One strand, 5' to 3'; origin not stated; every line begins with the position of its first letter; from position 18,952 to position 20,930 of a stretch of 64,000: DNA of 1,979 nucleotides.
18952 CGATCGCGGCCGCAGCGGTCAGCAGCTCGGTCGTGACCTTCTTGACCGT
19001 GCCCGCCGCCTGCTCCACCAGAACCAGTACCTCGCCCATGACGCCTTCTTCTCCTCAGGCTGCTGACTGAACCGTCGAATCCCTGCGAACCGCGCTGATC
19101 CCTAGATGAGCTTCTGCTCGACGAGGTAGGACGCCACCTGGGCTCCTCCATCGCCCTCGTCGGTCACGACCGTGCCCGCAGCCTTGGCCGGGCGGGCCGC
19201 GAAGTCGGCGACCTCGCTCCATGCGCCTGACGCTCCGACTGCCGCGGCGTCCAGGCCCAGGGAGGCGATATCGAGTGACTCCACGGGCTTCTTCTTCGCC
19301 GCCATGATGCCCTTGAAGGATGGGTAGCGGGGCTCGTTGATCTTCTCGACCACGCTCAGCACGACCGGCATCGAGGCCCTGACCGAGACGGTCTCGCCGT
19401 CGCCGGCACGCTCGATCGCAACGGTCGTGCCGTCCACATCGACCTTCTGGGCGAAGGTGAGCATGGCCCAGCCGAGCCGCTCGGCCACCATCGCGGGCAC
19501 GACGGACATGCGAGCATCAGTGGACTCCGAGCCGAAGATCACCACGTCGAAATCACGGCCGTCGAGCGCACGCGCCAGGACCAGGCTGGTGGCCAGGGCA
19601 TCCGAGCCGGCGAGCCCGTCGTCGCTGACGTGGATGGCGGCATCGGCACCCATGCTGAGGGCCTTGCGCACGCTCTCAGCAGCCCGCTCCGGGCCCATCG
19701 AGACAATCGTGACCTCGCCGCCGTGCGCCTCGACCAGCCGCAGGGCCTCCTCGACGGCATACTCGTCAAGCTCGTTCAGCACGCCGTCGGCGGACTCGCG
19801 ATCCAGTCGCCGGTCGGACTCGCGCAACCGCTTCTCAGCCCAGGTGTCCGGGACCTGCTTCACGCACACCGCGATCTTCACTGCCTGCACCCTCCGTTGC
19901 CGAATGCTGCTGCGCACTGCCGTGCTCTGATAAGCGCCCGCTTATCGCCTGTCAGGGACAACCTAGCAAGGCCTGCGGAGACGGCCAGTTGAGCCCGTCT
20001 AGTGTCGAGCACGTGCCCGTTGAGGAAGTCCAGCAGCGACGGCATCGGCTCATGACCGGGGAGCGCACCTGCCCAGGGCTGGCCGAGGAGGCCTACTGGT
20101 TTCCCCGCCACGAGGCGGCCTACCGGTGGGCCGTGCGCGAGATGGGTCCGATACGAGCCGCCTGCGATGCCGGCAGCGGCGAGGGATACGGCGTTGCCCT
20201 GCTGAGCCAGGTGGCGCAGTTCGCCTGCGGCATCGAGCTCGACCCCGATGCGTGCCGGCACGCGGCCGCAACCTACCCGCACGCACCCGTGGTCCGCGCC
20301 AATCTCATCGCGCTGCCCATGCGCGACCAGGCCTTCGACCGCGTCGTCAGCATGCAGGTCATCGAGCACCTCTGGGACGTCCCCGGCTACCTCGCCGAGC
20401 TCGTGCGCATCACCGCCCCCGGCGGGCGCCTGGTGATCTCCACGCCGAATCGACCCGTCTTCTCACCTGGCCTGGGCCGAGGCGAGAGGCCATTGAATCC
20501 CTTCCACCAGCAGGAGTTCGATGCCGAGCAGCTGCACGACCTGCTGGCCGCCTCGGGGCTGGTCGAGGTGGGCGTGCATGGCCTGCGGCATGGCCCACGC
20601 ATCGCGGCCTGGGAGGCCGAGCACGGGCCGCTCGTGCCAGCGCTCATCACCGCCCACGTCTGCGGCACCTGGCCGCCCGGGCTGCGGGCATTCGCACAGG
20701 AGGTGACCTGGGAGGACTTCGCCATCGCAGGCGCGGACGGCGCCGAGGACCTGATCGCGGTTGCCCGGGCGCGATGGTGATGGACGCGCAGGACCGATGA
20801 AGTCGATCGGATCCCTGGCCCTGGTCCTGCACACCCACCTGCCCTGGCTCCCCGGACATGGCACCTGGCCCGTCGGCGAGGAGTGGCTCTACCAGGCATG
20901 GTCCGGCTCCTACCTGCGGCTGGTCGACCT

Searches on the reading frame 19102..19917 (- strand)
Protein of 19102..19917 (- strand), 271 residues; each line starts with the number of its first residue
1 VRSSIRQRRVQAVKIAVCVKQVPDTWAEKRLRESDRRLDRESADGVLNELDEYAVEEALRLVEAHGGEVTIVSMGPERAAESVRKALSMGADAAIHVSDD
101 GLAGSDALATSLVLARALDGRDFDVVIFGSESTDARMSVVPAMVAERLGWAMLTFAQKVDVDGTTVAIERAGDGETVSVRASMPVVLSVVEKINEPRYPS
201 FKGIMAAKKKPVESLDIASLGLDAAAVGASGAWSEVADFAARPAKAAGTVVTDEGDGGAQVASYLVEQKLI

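Call 8: search_protein_families(library=pfam, proteins=[window:19102-19917:-])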
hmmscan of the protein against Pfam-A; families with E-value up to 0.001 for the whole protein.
window:19102-19917:- (271 aa): 1 family
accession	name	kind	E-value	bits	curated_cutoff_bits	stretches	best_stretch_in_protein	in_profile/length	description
PF01012.27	ETF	-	8.8e-43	146.7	26.7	1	39-218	5-179/181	Electron transfer flavoprotein domain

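Call 80: find_homologous_proteins(query=window:19102-19881:-, max_evalue=1e-100)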
Query window:19102-19881:- (259 aa): 687 proteins with E <= 1e-100 among 8000 candidates; the best 120 are listed.
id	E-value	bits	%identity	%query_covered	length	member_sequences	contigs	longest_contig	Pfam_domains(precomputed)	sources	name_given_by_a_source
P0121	7.6e-152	522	97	100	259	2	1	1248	PF01012.28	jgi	jgi:electron transfer flavoprotein beta subunit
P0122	3.2e-134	464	85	100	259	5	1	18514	PF01012.28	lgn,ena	-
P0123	4.6e-133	460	85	100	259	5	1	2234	PF01012.28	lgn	-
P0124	1.4e-131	455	85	100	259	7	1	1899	PF01012.28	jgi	jgi:electron transfer flavoprotein beta subunit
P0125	3.1e-129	448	83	100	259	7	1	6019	PF01012.28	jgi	-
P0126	4.0e-123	428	79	100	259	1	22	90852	PF01012.28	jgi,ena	-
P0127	1.8e-122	425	77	100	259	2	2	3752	PF01012.28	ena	-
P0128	2.3e-122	425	77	100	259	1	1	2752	PF01012.28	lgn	-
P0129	9.2e-122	423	78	100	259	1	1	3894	PF01012.28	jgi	jgi:electron transfer flavoprotein beta subunit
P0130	9.9e-122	423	77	100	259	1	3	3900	PF01012.28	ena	-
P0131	1.2e-121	423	78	100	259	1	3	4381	PF01012.28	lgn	-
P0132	1.9e-121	422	78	100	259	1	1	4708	PF01012.28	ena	-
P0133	1.9e-121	422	76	100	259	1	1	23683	PF01012.28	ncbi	-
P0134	2.4e-121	422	77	100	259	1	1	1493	PF01012.28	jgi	jgi:electron transfer flavoprotein beta subunit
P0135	3.1e-121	421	77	100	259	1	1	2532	PF01012.28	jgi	jgi:electron transfer flavoprotein beta subunit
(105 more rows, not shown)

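Call 81: find_encoding_contigs(protein=P0122, flank=1500, max_places=2)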
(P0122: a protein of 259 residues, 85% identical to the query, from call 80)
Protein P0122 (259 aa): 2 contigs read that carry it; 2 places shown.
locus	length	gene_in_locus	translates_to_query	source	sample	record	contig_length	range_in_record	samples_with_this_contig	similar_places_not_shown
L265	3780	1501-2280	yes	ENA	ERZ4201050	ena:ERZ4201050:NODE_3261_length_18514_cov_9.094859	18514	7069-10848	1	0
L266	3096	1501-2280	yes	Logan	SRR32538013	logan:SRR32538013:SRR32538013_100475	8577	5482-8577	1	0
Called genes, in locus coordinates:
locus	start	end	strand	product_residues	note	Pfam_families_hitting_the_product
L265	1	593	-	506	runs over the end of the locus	PF03065:Glyco_hydro_57, PF09210:BE_C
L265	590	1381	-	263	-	PF13489:Methyltransf_23, PF13847:Methyltransf_31 (faint), PF08241:Methyltransf_11, PF08242:Methyltransf_12 (weak), PF13649:Methyltransf_25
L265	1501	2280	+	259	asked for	PF01012:ETF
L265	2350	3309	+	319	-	PF01012:ETF, PF00766:ETF_alpha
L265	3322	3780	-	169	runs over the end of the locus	PF08818:DUF1801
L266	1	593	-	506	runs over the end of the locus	PF03065:Glyco_hydro_57, PF09210:BE_C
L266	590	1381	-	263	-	PF13489:Methyltransf_23, PF13847:Methyltransf_31 (faint), PF08241:Methyltransf_11, PF08242:Methyltransf_12 (weak), PF13649:Methyltransf_25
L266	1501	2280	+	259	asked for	PF01012:ETF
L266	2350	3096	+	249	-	?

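Call 82: find_encoding_contigs(protein=P0121, flank=1500, max_places=2)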
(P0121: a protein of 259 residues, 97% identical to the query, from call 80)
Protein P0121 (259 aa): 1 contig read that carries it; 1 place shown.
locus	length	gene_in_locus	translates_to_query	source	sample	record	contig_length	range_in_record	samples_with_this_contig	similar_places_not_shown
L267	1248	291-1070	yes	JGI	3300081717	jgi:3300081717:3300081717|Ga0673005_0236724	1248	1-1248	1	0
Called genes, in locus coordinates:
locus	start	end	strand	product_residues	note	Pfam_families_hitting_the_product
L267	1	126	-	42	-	?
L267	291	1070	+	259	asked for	PF01012:ETF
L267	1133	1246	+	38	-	?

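Call 83: find_encoding_contigs(protein=P0125, flank=1500, max_places=2)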
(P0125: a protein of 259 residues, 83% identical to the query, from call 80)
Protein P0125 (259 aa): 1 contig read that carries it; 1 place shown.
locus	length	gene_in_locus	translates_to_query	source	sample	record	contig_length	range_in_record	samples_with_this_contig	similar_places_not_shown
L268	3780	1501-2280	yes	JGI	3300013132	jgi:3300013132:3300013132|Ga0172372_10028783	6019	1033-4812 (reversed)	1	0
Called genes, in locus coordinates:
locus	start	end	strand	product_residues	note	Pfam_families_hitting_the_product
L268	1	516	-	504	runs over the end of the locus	PF03065:Glyco_hydro_57, PF09210:BE_C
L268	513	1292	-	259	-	PF13489:Methyltransf_23, PF08241:Methyltransf_11, PF08242:Methyltransf_12 (weak), PF13649:Methyltransf_25, PF13847:Methyltransf_31 (weak), PF01209:Ubie_methyltran (faint)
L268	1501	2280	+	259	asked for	PF01012:ETF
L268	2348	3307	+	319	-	PF01012:ETF, PF00766:ETF_alpha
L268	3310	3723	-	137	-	-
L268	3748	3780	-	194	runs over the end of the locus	PF08818:DUF1801 (weak)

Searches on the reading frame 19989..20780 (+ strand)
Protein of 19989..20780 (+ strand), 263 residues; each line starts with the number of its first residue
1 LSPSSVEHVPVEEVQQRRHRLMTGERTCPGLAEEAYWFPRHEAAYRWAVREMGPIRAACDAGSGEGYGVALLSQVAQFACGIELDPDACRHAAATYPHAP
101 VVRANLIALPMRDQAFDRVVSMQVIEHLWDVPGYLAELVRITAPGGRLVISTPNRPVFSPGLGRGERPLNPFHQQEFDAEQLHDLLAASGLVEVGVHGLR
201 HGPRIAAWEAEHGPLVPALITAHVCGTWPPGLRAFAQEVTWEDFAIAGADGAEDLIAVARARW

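Call 8: search_protein_families(library=pfam, proteins=[window:19989-20780:+])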
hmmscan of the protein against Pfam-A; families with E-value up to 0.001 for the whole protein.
window:19989-20780:+ (263 aa): 5 families
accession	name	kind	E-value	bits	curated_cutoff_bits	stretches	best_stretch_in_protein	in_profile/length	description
PF08241.18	Methyltransf_11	-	2.3e-16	60.7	21.2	1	60-150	2-95/95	Methyltransferase domain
PF13489.12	Methyltransf_23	-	2.4e-12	47.3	27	1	59-191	27-159/164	Methyltransferase domain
PF13649.12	Methyltransf_25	-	1e-11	45.8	27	1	59-146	2-97/97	Methyltransferase domain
PF08242.18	Methyltransf_12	-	1.8e-07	32.2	30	1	60-148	2-98/98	Methyltransferase domain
PF13847.12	Methyltransf_31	-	1.1e-06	28.8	27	1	58-159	7-114/145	Methyltransferase domain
